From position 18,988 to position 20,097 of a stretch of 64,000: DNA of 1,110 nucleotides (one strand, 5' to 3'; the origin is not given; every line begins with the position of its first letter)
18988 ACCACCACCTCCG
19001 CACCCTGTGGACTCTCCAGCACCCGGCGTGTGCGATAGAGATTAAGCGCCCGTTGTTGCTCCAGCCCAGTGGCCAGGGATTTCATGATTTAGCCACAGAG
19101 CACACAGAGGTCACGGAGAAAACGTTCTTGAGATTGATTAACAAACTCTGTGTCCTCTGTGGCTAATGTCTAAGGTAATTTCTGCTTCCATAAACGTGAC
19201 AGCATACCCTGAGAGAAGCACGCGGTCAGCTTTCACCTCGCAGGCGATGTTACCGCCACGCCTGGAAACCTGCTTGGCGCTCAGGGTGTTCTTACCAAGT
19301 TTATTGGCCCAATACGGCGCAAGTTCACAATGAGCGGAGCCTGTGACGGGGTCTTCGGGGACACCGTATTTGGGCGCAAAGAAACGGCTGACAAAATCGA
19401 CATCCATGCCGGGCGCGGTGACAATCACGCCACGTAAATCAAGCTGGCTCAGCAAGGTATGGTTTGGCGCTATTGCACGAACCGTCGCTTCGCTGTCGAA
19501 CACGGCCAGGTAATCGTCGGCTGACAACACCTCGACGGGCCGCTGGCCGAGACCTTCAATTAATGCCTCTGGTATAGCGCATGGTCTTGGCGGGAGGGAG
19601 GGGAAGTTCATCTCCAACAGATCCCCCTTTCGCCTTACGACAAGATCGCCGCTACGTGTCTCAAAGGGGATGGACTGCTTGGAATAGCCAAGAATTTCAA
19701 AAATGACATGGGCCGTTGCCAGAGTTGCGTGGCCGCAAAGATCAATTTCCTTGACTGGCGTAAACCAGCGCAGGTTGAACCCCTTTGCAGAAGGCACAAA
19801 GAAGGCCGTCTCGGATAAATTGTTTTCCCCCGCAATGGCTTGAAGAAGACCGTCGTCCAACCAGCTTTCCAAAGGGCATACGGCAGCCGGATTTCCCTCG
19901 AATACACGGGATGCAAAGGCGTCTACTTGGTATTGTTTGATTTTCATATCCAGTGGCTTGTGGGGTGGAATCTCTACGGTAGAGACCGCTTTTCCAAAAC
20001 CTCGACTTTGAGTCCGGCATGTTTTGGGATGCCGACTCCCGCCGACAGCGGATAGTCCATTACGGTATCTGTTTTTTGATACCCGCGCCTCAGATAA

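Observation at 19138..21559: Accessory cassette (PhzF-like, GNAT, RelE/ParE toxin-antitoxin pair, orphan HTH) inserted between bioF and bioB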

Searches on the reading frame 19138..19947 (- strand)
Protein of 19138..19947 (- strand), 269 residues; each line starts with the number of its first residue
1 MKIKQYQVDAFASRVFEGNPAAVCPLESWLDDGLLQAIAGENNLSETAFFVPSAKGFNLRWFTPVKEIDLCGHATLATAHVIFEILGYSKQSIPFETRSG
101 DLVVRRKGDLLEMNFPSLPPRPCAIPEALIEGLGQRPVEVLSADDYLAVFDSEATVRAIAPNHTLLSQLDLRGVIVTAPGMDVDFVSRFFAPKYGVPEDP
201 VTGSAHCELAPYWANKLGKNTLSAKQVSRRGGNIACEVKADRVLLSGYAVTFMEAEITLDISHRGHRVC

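Call 3: search_protein_families(library=pfam, proteins=[window:19138-19947:-], max_evalue=0.01)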
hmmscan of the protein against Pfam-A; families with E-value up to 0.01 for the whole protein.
window:19138-19947:- (269 aa): 1 family
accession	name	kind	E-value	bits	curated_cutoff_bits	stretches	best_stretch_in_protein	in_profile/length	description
PF02567.21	PhzC-PhzF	-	2.2e-59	201.7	27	1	8-254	1-280/281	Phenazine biosynthesis-like protein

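Call 4: search_protein_families(library=ncbifam, proteins=[window:19138-19947:-], max_evalue=0.01)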
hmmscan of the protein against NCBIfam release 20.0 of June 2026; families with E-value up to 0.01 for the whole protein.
window:19138-19947:- (269 aa): 2 families
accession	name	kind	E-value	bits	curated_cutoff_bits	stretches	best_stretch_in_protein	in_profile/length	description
TIGR00654.1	PhzF_family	subfamily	6.4e-35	120.9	76.2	1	1-257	1-296/298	PhzF family phenazine biosynthesis isomerase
NF007625.0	PRK10281.1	equivalog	2.5e-26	92.5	386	2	1-105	1-108/301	PhzF family isomerase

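Call 8: find_encoding_contigs(protein=window:19138-19947:-, flank=10000, max_places=10)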
Protein window:19138-19947:- (269 aa): no gene with exactly this product is on record in the collection.

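Call 32: find_homologous_proteins(query=window:19138-19947:-)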
Query window:19138-19947:- (269 aa): 8000 proteins with E <= 0.001 among 8000 candidates; the best 120 are listed.
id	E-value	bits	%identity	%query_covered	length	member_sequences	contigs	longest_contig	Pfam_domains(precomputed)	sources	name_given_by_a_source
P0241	1.2e-163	561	93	100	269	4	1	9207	PF02567.22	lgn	-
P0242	1.3e-163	561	90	100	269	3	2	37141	PF02567.22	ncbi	-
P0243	6.5e-147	506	84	97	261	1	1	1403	PF02567.22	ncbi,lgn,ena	-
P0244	1.5e-146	505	84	97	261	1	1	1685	PF02567.22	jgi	-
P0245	2.4e-145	501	85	96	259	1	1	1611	PF02567.22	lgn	-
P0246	1.3e-144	499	83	97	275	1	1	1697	PF02567.22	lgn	-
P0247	3.2e-144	497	84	96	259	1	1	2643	PF02567.22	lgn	-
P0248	4.4e-144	497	84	96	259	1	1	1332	PF02567.22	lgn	-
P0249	4.4e-144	497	83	97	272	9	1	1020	PF02567.22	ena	-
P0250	1.2e-143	496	82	97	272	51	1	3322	PF02567.22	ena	-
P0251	1.2e-143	496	83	96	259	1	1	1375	PF02567.22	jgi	jgi:PhzF family phenazine biosynthesis protein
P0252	6.8e-143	493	83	97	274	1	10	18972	PF02567.22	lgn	-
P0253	8.9e-143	493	84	96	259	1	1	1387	PF02567.22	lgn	-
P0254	2.2e-142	491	82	97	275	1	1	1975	PF02567.22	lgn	-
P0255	1.7e-141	488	81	96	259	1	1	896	PF02567.22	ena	-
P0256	2.2e-141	488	82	96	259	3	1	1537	PF02567.22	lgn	-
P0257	5.2e-141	487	81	96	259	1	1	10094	PF02567.22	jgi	jgi:PhzF family phenazine biosynthesis protein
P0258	7.8e-141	486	81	96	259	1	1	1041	PF02567.22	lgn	-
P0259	1.0e-140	486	81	96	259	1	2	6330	PF02567.22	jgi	jgi:PhzF family phenazine biosynthesis protein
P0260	1.1e-140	486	81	96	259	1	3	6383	PF02567.22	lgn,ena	-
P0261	1.1e-140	486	81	96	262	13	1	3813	PF02567.22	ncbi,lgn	-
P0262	1.5e-140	485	83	96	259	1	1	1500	PF02567.22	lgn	-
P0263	1.6e-140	485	81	96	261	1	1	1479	PF02567.22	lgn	-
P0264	2.7e-140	485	81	96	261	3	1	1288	PF02567.22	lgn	-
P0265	5.1e-140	484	82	96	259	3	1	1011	PF02567.22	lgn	-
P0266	5.7e-140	483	83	96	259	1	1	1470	PF02567.22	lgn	-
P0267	6.8e-140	483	81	96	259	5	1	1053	PF02567.22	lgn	-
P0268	7.0e-140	483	83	96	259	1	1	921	PF02567.22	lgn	-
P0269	9.5e-140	483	81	96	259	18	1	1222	PF02567.22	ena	-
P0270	1.0e-139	483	82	96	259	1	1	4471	PF02567.22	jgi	jgi:PhzF family phenazine biosynthesis protein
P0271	1.3e-139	482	81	96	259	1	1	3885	PF02567.22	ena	-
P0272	1.9e-139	482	80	96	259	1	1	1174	PF02567.22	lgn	-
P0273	3.4e-139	481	81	96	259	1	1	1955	PF02567.22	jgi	-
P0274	3.4e-139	481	81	96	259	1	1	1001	PF02567.22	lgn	-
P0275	3.5e-139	481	81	96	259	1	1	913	PF02567.22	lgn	-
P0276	5.2e-139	480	81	96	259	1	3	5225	PF02567.22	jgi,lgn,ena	-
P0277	5.2e-139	480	81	96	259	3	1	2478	PF02567.22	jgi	jgi:PhzF family phenazine biosynthesis protein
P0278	5.4e-139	480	82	96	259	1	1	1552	PF02567.22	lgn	-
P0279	5.5e-139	480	81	96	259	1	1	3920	PF02567.22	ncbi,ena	-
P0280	5.5e-139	480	82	96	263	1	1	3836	PF02567.22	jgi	jgi:PhzF family phenazine biosynthesis protein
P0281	6.5e-139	480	80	96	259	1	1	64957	PF02567.22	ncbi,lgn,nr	ncbi:MAG: PhzF family phenazine biosynthesis protein [Gallionella sp.]|nr:PhzF family phenazine bios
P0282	6.6e-139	480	81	96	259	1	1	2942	PF02567.22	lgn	-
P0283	6.6e-139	480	81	96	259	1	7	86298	PF02567.22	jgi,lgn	-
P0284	7.2e-139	480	81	96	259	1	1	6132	PF02567.22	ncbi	ncbi:MAG: PhzF family phenazine biosynthesis protein [Candidatus Ferrigenium altingense]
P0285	9.1e-139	480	80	96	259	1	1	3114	PF02567.22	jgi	jgi:PhzF family phenazine biosynthesis protein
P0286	1.2e-138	479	80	96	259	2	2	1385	PF02567.22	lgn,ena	-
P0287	1.3e-138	479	79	96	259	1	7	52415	PF02567.22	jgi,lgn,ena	jgi:PhzF family phenazine biosynthesis protein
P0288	1.4e-138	479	80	96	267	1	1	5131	PF02567.22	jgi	jgi:PhzF family phenazine biosynthesis protein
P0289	1.7e-138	479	81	96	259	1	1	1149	PF02567.22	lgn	-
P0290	1.7e-138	479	81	96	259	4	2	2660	PF02567.22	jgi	jgi:PhzF family phenazine biosynthesis protein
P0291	1.7e-138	479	80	96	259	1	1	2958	PF02567.22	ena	-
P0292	1.8e-138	479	81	96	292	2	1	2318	PF02567.22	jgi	jgi:PhzF family phenazine biosynthesis protein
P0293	1.9e-138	478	81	96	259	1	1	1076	PF02567.22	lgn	-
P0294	3.2e-138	478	80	96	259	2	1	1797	PF02567.22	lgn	-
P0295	3.3e-138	478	81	96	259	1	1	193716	PF02567.22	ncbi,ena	-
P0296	4.5e-138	477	81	96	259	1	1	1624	PF02567.22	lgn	-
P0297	4.5e-138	477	80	96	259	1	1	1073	PF02567.22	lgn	-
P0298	4.6e-138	477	80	96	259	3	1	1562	PF02567.22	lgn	-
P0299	4.6e-138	477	81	96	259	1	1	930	PF02567.22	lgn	-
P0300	5.2e-138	477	80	96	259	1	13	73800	PF02567.22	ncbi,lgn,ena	-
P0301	6.2e-138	477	81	96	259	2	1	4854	PF02567.22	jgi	jgi:PhzF family phenazine biosynthesis protein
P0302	6.2e-138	477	81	96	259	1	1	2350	PF02567.22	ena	-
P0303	6.2e-138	477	80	96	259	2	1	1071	PF02567.22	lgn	-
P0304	6.2e-138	477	81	96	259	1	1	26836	PF02567.22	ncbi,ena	-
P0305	6.3e-138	477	79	96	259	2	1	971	PF02567.22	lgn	-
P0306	7.4e-138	477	81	96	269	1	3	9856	PF02567.22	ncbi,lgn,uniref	ncbi:PhzF family phenazine biosynthesis protein [Acidithiobacillus sp. IBUN Pt1247-S3]|uniref:PhzF f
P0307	1.3e-137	476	80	96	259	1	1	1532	PF02567.22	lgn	-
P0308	1.4e-137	476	80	96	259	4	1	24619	PF02567.22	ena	-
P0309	1.6e-137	475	82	96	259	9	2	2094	PF02567.22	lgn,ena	-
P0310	1.9e-137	475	79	97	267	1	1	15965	PF02567.22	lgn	-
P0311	2.1e-137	475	80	97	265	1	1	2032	PF02567.22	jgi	jgi:PhzF family phenazine biosynthesis protein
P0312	2.3e-137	475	80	96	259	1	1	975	PF02567.22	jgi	jgi:PhzF family phenazine biosynthesis protein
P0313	2.3e-137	475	80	96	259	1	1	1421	PF02567.22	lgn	-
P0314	2.4e-137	475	81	96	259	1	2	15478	PF02567.22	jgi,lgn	jgi:PhzF family phenazine biosynthesis protein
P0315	3.0e-137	475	79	98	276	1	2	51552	PF02567.22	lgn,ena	-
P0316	3.2e-137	474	79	96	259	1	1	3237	PF02567.22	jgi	jgi:predicted PhzF superfamily epimerase YddE/YHI9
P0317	3.6e-137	474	81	96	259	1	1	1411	PF02567.22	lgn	-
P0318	4.0e-137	474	81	96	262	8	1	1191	PF02567.22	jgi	jgi:PhzF family phenazine biosynthesis protein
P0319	4.2e-137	474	80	96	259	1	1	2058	PF02567.22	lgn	-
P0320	4.5e-137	474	79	96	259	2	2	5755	PF02567.22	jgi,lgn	jgi:PhzF family phenazine biosynthesis protein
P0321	5.4e-137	474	80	96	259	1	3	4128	PF02567.22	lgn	-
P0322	6.0e-137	474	82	96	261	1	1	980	PF02567.22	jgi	jgi:PhzF family phenazine biosynthesis protein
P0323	6.5e-137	473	80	96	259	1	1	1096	PF02567.22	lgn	-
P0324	8.2e-137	473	80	96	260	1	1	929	PF02567.22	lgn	-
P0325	9.4e-137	473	80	96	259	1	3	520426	PF02567.22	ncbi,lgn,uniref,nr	ncbi:PhzF family phenazine biosynthesis protein [Thiobacillus sp.]|uniref:PhzF family phenazine bios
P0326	1.1e-136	473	80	96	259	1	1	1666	PF02567.22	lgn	-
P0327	1.1e-136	473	81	96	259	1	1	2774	PF02567.22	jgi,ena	jgi:PhzF family phenazine biosynthesis protein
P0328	1.1e-136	473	79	96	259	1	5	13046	PF02567.22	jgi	jgi:predicted PhzF superfamily epimerase YddE/YHI9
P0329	1.2e-136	473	79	96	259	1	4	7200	PF02567.22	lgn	-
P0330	1.2e-136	473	80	96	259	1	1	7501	PF02567.22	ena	-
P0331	1.3e-136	472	79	96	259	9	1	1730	PF02567.22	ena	-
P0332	1.3e-136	472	79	97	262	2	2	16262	PF02567.22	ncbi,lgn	-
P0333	1.5e-136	472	80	96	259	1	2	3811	PF02567.22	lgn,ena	-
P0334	2.1e-136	472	78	96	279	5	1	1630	PF02567.22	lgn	-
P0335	2.1e-136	472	79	96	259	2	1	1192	PF02567.22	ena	-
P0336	2.1e-136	472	82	96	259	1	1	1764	PF02567.22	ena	-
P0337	2.2e-136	472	80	96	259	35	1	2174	PF02567.22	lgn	-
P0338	2.3e-136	472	78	96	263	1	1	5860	PF02567.22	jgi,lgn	-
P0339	2.3e-136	472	82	96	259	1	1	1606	PF02567.22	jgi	jgi:PhzF family phenazine biosynthesis protein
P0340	2.5e-136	471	80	96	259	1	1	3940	PF02567.22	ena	-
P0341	2.6e-136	471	80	96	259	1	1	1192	PF02567.22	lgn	-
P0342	2.7e-136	471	81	96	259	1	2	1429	PF02567.22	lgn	-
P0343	2.8e-136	471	78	96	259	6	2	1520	PF02567.22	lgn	-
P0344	2.8e-136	471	80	96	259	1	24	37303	PF02567.22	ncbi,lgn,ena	-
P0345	3.0e-136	471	79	96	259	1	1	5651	PF02567.22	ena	-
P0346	3.0e-136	471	80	96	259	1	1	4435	PF02567.22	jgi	jgi:PhzF family phenazine biosynthesis protein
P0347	3.0e-136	471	80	96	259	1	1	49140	PF02567.22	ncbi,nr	ncbi:MAG: PhzF family phenazine biosynthesis protein [Gammaproteobacteria bacterium]|nr:PhzF family 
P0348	3.2e-136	471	80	96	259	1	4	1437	PF02567.22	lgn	-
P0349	3.5e-136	471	81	96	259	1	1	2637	PF02567.22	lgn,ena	-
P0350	3.6e-136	471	82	96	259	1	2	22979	PF02567.22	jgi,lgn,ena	-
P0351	4.1e-136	471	80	96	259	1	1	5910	PF02567.22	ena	-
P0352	5.2e-136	470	80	96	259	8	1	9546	PF02567.22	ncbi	-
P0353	5.4e-136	470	81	96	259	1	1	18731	PF02567.22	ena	-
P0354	5.6e-136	470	79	96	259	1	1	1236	PF02567.22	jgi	jgi:PhzF family phenazine biosynthesis protein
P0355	5.8e-136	470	80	97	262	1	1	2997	PF02567.22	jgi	jgi:PhzF family phenazine biosynthesis protein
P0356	6.1e-136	470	80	96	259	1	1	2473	PF02567.22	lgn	-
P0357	7.7e-136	470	79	96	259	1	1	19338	PF02567.22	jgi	jgi:predicted PhzF superfamily epimerase YddE/YHI9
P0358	7.7e-136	470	79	96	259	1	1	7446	PF02567.22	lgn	-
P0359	8.9e-136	470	80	96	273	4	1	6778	PF02567.22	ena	-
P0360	8.9e-136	470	80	96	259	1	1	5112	PF02567.22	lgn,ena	-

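Call 33: find_encoding_contigs(protein=P0241, flank=8000, max_places=4)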
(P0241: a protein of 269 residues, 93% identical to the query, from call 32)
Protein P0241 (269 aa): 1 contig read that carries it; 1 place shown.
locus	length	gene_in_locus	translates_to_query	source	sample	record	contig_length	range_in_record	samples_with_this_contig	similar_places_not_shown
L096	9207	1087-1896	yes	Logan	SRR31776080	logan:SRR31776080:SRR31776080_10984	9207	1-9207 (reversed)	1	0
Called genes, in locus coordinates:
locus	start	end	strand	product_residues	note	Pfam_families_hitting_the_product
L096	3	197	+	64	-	?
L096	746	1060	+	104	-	PF00583:Acetyltransf_1 (weak), PF13508:Acetyltransf_7 (weak), PF13673:Acetyltransf_10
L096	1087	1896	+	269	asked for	PF02567:PhzC-PhzF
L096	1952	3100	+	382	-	PF00155:Aminotran_1_2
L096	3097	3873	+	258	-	PF00561:Abhydrolase_1, PF00975:Thioesterase (weak), PF12146:Hydrolase_4, PF12697:Abhydrolase_6, PF12695:Abhydrolase_5 (faint)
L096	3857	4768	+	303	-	PF01209:Ubie_methyltran, PF13489:Methyltransf_23, PF13649:Methyltransf_25, PF13847:Methyltransf_31, PF08241:Methyltransf_11, PF08242:Methyltransf_12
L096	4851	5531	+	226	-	PF01656:CbiA, PF13500:AAA_26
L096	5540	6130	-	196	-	PF03848:TehB, PF05175:MTS, PF13489:Methyltransf_23, PF13649:Methyltransf_25, PF13847:Methyltransf_31 (weak), PF08241:Methyltransf_11, PF08242:Methyltransf_12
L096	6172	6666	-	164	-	PF01288:HPPK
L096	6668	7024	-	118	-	PF02152:FolB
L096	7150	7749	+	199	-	PF02660:G3P_acyltransf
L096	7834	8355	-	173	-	PF04751:DarP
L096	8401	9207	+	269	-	?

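Call 34: find_encoding_contigs(protein=P0242, flank=10000, max_places=4)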
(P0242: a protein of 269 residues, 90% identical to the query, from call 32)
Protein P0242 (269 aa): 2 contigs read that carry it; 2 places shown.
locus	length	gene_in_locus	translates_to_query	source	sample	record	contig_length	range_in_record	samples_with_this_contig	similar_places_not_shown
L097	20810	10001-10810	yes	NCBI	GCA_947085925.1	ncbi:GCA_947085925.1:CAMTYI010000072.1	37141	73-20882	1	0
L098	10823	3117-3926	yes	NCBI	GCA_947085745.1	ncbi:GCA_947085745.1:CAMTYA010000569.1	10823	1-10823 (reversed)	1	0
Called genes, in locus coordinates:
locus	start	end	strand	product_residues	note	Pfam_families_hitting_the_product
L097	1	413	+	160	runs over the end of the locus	?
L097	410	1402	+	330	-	PF02685:Glucokinase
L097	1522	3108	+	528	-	PF04326:SLFN_AlbA_2, PF01656:CbiA, PF13614:AAA_31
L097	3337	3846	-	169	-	PF00383:dCMP_cyt_deam_1, PF14437:MafB19-deam, PF14439:Bd3614-deam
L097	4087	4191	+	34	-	-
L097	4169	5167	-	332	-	PF00293:NUDIX, PF14815:NUDIX_4, PF02581:TMP-TENI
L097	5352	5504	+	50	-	-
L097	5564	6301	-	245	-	-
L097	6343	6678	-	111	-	-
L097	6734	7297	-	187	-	PF07437:YfaZ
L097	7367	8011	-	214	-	PF18912:DZR_2 (faint), PF00156:Pribosyltran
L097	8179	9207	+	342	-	PF04055:Radical_SAM, PF06968:BATS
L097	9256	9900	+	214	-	PF07719:TPR_2 (faint), PF13414:TPR_11 (faint)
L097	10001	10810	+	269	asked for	PF02567:PhzC-PhzF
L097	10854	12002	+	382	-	PF00155:Aminotran_1_2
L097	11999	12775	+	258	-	PF00561:Abhydrolase_1, PF00975:Thioesterase (weak), PF12146:Hydrolase_4, PF12695:Abhydrolase_5 (faint), PF12697:Abhydrolase_6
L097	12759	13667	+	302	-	PF01209:Ubie_methyltran, PF13489:Methyltransf_23, PF13649:Methyltransf_25, PF13847:Methyltransf_31, PF08241:Methyltransf_11, PF08242:Methyltransf_12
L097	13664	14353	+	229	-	PF01656:CbiA, PF13500:AAA_26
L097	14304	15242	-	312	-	-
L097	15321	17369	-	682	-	-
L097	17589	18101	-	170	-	PF07484:Collar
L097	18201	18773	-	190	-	-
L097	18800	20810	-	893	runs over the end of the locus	PF01483:P_proprotein (faint), PF16640:Big_3_5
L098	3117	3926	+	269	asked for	PF02567:PhzC-PhzF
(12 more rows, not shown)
